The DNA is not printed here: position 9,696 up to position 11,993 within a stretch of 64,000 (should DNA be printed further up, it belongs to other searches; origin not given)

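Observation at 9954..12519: PLP-dependent decarboxylase fused to a cyclic-nucleotide-binding domain, followed by a phosphoribosyltransferase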

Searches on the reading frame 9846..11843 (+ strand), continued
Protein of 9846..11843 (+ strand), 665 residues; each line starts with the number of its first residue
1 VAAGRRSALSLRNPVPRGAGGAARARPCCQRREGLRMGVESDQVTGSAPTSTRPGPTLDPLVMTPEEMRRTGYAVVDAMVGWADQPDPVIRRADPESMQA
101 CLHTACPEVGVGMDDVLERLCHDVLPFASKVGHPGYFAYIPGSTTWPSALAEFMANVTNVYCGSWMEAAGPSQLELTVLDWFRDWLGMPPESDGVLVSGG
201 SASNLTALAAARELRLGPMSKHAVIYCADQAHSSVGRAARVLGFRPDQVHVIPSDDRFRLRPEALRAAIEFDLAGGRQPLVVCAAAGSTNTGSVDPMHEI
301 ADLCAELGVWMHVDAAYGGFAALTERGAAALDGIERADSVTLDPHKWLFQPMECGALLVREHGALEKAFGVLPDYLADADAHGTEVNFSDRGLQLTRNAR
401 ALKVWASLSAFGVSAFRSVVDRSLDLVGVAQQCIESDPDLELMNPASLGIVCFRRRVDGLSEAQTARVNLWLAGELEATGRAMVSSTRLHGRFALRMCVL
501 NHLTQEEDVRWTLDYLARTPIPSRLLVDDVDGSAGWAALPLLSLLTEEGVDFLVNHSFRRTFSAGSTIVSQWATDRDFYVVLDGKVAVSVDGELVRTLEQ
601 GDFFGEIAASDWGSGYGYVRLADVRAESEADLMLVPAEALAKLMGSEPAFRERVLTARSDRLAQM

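Call 24: search_solved_structures(query=window:9954-11843:+, max_evalue=1e-55, show_alignments=4)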
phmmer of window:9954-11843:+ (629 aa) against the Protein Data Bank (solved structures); distinct sequences matched with E-value up to 1e-55: 13.
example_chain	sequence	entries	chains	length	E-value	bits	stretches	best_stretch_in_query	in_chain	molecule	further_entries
4obu_E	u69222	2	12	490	2.2e-78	267.4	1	52-480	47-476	Pyridoxal-dependent decarboxylase domain protein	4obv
7xin_A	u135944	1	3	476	6e-75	256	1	27-474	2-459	DOPA decarboxylase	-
6eew_A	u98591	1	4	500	6.1e-69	236.2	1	24-481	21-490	Aromatic-L-amino-acid decarboxylase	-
6eei_A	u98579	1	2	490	1.9e-66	228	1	23-474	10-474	Tyrosine decarboxylase 1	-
6eem_A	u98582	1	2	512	2.2e-62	214.5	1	11-474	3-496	Tyrosine/dopa decarboxylase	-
6khn_A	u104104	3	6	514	1.3e-60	208.7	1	19-483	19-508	Tryptophan decarboxylase 1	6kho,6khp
6liu_A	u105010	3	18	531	2.8e-59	204.2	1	27-418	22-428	Tyrosine/DOPA decarboxylase 2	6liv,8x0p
5o5c_A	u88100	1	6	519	4.6e-58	200.3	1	81-474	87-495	Putative decarboxylase involved in desferrioxamine biosynthesis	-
8x0o_A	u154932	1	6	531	5e-58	200.1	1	27-418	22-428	Tyrosine/DOPA decarboxylase 2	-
4e1o_A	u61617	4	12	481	1.4e-57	198.6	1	27-477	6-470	Histidine decarboxylase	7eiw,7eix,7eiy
6eeq_A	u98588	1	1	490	1.8e-56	195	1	10-473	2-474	4-hydroxyphenylacetaldehyde synthase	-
9dui_A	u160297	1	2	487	2.7e-56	194.4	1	28-479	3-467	Aromatic-L-amino-acid decarboxylase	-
1js3_A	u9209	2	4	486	3.5e-56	194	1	29-480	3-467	DOPA decarboxylase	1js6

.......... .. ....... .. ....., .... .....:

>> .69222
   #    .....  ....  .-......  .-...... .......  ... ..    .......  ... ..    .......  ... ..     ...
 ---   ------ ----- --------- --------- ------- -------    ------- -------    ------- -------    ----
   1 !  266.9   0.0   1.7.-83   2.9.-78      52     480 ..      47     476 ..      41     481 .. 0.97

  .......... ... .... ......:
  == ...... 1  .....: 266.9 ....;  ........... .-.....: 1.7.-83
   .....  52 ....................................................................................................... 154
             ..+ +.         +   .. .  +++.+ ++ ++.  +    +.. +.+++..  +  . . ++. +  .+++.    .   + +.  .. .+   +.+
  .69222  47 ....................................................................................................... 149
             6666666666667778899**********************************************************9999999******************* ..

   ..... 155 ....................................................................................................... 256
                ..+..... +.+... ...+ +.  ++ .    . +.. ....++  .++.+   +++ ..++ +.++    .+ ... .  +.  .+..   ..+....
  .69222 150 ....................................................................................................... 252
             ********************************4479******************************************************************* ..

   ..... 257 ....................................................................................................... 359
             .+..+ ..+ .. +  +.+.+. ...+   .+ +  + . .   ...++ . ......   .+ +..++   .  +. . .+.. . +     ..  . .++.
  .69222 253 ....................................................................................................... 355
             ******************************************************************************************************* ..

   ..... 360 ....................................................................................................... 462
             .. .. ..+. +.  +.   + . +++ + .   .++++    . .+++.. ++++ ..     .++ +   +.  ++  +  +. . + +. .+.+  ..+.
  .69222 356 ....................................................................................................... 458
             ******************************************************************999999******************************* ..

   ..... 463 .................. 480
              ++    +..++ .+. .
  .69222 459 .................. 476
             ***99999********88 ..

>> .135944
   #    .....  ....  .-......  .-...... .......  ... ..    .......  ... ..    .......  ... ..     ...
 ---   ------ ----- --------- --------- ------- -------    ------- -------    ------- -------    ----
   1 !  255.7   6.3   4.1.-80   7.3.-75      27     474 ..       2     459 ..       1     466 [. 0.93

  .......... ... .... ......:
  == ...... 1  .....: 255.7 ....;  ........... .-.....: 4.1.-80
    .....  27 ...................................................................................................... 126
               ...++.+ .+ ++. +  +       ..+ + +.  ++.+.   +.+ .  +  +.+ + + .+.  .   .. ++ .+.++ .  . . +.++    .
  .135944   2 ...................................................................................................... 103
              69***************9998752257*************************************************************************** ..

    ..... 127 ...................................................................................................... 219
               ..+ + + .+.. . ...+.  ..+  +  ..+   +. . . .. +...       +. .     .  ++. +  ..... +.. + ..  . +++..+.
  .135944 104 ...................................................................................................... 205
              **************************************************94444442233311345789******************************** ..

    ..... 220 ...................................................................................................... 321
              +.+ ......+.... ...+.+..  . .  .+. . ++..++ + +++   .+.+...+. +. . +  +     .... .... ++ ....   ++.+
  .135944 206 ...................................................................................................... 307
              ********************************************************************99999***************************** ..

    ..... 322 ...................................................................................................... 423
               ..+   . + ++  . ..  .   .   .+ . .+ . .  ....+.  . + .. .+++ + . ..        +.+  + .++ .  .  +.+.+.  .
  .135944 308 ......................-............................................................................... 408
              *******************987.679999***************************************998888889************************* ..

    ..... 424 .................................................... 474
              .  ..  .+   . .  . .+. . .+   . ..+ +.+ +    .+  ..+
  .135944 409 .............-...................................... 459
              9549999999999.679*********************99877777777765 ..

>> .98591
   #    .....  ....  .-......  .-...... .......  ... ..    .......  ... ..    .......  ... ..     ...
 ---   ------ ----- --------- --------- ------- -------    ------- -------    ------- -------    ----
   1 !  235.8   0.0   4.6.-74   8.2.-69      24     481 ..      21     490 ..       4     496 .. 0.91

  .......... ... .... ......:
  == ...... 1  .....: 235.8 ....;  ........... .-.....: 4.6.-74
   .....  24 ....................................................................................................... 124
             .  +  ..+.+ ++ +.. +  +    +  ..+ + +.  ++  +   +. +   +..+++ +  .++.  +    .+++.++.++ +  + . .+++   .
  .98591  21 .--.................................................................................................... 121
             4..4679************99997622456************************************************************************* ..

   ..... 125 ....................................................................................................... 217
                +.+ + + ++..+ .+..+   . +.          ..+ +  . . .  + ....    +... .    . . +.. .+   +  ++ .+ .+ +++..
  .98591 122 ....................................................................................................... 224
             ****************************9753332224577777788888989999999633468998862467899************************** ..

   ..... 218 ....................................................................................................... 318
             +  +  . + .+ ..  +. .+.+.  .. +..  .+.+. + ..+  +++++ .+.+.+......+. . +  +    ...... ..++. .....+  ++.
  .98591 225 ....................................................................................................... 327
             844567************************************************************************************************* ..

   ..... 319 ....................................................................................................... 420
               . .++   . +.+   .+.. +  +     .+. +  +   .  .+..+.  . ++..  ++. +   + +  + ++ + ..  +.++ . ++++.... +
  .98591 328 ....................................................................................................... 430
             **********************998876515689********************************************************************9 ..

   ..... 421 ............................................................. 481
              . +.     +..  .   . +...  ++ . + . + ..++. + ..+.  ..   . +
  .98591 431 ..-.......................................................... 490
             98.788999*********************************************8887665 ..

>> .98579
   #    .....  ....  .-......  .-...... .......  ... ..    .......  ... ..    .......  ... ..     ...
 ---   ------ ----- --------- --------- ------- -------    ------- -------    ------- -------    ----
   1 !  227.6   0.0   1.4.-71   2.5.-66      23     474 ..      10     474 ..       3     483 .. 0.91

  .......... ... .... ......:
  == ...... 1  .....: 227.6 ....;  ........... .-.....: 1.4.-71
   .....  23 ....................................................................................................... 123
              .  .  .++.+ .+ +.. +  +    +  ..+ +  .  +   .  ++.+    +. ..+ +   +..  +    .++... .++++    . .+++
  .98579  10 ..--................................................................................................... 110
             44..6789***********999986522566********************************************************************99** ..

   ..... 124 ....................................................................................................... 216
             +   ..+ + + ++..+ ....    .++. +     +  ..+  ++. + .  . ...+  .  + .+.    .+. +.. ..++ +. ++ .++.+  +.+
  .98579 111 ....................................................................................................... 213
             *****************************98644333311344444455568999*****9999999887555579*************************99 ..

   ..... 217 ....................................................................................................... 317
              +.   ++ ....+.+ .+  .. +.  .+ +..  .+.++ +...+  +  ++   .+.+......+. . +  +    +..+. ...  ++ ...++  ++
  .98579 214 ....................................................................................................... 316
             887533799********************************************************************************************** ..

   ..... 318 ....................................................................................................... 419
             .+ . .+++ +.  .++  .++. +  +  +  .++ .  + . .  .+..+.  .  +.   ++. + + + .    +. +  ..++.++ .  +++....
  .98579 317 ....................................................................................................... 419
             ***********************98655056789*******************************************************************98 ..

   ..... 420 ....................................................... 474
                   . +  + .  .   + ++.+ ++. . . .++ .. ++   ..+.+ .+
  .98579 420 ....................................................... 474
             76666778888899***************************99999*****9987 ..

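Call 38: predict_structure(alignment_id=A1)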
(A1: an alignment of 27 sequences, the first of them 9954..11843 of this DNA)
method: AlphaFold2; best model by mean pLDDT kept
length: 629 residues; sequences in the alignment: 27
mean_pLDDT: 79.9   pTM: 0.75
mean pLDDT of the five models: 79.9, 78.6, 78.0, 75.9, 74.9
residues with pLDDT >= 90: 220; 70-90: 274; 50-70: 73; < 50: 62
segments of 3 or more residues with pLDDT < 50: 1-19, 124-131, 337-361, 576-583
pLDDT, mean of each block of 10 residues (from residue 1): 40 41 79 85 78 63 78 90 84 66 56 73 50 73 92 89 79 89 88 78 76 83 92 93 96 90 98 95 91 95 88 69 87 58 31 40 75 91 92 97 94 92 84 92 89 84 88 97 92 60 87 84 88 71 91 86 90 49 66 90 84 91 72
secondary structure, 60 per line:
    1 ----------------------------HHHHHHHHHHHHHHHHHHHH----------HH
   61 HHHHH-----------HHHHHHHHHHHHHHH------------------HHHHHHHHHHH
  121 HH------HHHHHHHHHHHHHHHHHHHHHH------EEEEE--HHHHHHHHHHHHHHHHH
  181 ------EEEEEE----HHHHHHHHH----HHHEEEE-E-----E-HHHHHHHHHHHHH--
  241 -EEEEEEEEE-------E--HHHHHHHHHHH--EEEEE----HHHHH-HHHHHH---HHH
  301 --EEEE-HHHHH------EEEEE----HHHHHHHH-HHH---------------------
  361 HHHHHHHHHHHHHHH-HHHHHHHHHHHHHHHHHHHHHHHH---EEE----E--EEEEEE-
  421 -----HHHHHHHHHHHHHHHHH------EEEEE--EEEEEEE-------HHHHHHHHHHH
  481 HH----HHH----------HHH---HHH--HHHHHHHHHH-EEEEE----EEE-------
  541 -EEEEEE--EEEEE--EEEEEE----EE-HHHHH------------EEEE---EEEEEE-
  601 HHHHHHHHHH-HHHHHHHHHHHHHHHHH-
elements in order: H29-48 H59-65 H77-91 H110-122 H129-150 E157-161 H164-180 E187-192 H197-205 E213-216 H226-238 E242-250 H261-271 E274-278 H283-287 H289-294 E303-306 H308-312 E319-323 H328-335 H361-375 H377-400 E404-406 E414-419 H426-442 E449-453 E456-462 H470-482 H511-520 E522-526 E531-533 E542-547 E550-554 E557-562 H570-574 E587-590 E594-599 H601-610 H612-628
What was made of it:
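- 10968..10970 (+): Codon of Tyr339 in P-D-Y-L, the catalytic-loop tyrosine (equivalent to pig DDC Tyr332 and C. roseus TDC Tyr348). The loop 337-361 has low pLDDT, as expected for a mobile loop (call 38)
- pLDDT is below 50 across residues 576-583 (call 38).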

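Call 44: fold_search(model_id=the predicted structure, library=pdb)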
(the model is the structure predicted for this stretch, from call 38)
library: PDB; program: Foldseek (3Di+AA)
matches with E <= 10: 1986; with E <= 0.001: 1795
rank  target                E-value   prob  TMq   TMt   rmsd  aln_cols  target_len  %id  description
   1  4obv_D                4.5e-32  1.00  0.56  0.74  14.1       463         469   31  Ruminococcus gnavus tryptophan decarboxylase RUMGNA_01526 (alpha-FMT) (released 2014-10-29)
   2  4obv_A                4.5e-32  1.00  0.56  0.74  14.2       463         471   31  Ruminococcus gnavus tryptophan decarboxylase RUMGNA_01526 (alpha-FMT) (released 2014-10-29)
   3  4obv_B                5.7e-32  1.00  0.56  0.74  14.2       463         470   31  Ruminococcus gnavus tryptophan decarboxylase RUMGNA_01526 (alpha-FMT) (released 2014-10-29)
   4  4obu_A                1.1e-30  1.00  0.55  0.74  14.3       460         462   30  Ruminococcus gnavus tryptophan decarboxylase RUMGNA_01526 (apo) (released 2014-10-29)
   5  5o5c_E                1.2e-29  1.00  0.53  0.72  13.7       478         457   27  The crystal structure of DfoJ, the desferrioxamine biosynthetic pathway lysine decarboxylase from the fire blight dise (released 2018-02-28)
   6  7xin_A                1.4e-29  1.00  0.55  0.73  14.2       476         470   33  Crystal structure of DODC from Pseudomonas (released 2023-04-19)
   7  6eew_A                1.6e-29  1.00  0.54  0.70  14.6       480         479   28  Crystal structure of Catharanthus roseus tryptophan decarboxylase in complex with L-tryptophan (released 2018-09-19)
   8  6khn_A                2.8e-29  1.00  0.56  0.70  14.1       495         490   27  Crystal structure of Oryza sativa TDC with PLP and SEROTONIN (released 2020-07-15)
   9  6liv_B                3.0e-29  1.00  0.54  0.69  14.2       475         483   29  Crystal structure of Tyrosine decarboxylase in complex with PLP (released 2020-02-12)
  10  6liv_A                3.8e-29  1.00  0.54  0.69  14.1       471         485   29  Crystal structure of Tyrosine decarboxylase in complex with PLP (released 2020-02-12)
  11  6eew_C                4.0e-29  1.00  0.54  0.72  14.1       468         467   29  Crystal structure of Catharanthus roseus tryptophan decarboxylase in complex with L-tryptophan (released 2018-09-19)
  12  6eeq                  5.7e-29  1.00  0.54  0.71  14.0       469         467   26  Crystal structure of Rhodiola rosea 4-hydroxyphenylacetaldehyde synthase (released 2018-09-19)
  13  6eei_A                6.0e-29  1.00  0.54  0.72  14.1       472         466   28  Crystal structure of Arabidopsis thaliana phenylacetaldehyde synthase in complex with L-phenylalanine (released 2018-09-19)
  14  4rj0_A                7.0e-29  1.00  0.56  0.74  11.4       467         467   29  The crystal structure of Y333N mutant pyridoxal-dependent decarboxylase from Sphaerobacter thermophilus dsm 20745 (released 2014-11-12)
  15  5o5c_F                8.5e-29  1.00  0.54  0.72  14.4       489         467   27  The crystal structure of DfoJ, the desferrioxamine biosynthetic pathway lysine decarboxylase from the fire blight dise (released 2018-02-28)
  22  6eew_B                2.4e-28  1.00  0.54  0.71  14.2       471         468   28  Crystal structure of Catharanthus roseus tryptophan decarboxylase in complex with L-tryptophan (released 2018-09-19)
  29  6eew_D                5.3e-28  1.00  0.54  0.72  14.1       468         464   29  Crystal structure of Catharanthus roseus tryptophan decarboxylase in complex with L-tryptophan (released 2018-09-19)
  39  6eei_B                8.8e-28  1.00  0.54  0.72  14.0       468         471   28  Crystal structure of Arabidopsis thaliana phenylacetaldehyde synthase in complex with L-phenylalanine (released 2018-09-19)
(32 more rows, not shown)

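Call 61: search_protein_families(library=pfam, alignment_id=A4, max_evalue=0.00001)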
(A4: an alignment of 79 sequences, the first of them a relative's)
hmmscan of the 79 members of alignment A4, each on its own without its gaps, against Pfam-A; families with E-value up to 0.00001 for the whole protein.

A. member 1, L001:7908-9935:+ (676 aa): 2 families
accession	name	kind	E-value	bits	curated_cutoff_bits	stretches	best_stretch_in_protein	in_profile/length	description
PF07690.21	MFS_1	-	2.9e-21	76.2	33.4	1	147-475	3-334/347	Major Facilitator Superfamily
PF00027.35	cNMP_binding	-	1.7e-14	54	27.5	1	563-640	2-84/89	Cyclic nucleotide-binding domain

B. families by the number of members that match (of 79 scanned): 66 families (the first 25 are shown)
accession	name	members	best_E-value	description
PF07690.21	MFS_1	28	7.8e-60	Major Facilitator Superfamily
PF00027.35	cNMP_binding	26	6.2e-39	Cyclic nucleotide-binding domain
PF13649.12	Methyltransf_25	4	9.2e-24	Methyltransferase domain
PF08241.18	Methyltransf_11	4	1.8e-21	Methyltransferase domain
PF08242.18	Methyltransf_12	4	1.1e-15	Methyltransferase domain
PF05977.19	MFS_3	4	3.8e-13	Transmembrane secretion effector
PF13847.12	Methyltransf_31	3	2.3e-19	Methyltransferase domain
PF13489.12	Methyltransf_23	3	5.9e-14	Methyltransferase domain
PF00202.27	Aminotran_3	2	2.5e-90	Aminotransferase class-III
PF04828.22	GFA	2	1.3e-24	Glutathione-dependent formaldehyde-activating enzyme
PF12680.13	SnoaL_2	2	1e-21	SnoaL-like domain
PF00211.25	Guanylate_cyc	2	6.9e-21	Adenylate and Guanylate cyclase catalytic domain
PF01209.24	Ubie_methyltran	2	2.8e-20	ubiE/COQ5 methyltransferase family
PF01569.27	PAP2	2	1.2e-19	PAP2 superfamily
PF04542.20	Sigma70_r2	2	1.6e-19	Sigma-70 region 2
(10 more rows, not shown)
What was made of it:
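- Of 79 immediate neighbours of the 51 fused loci, 28 are MFS_1 and 26 carry cNMP_binding (call 61).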
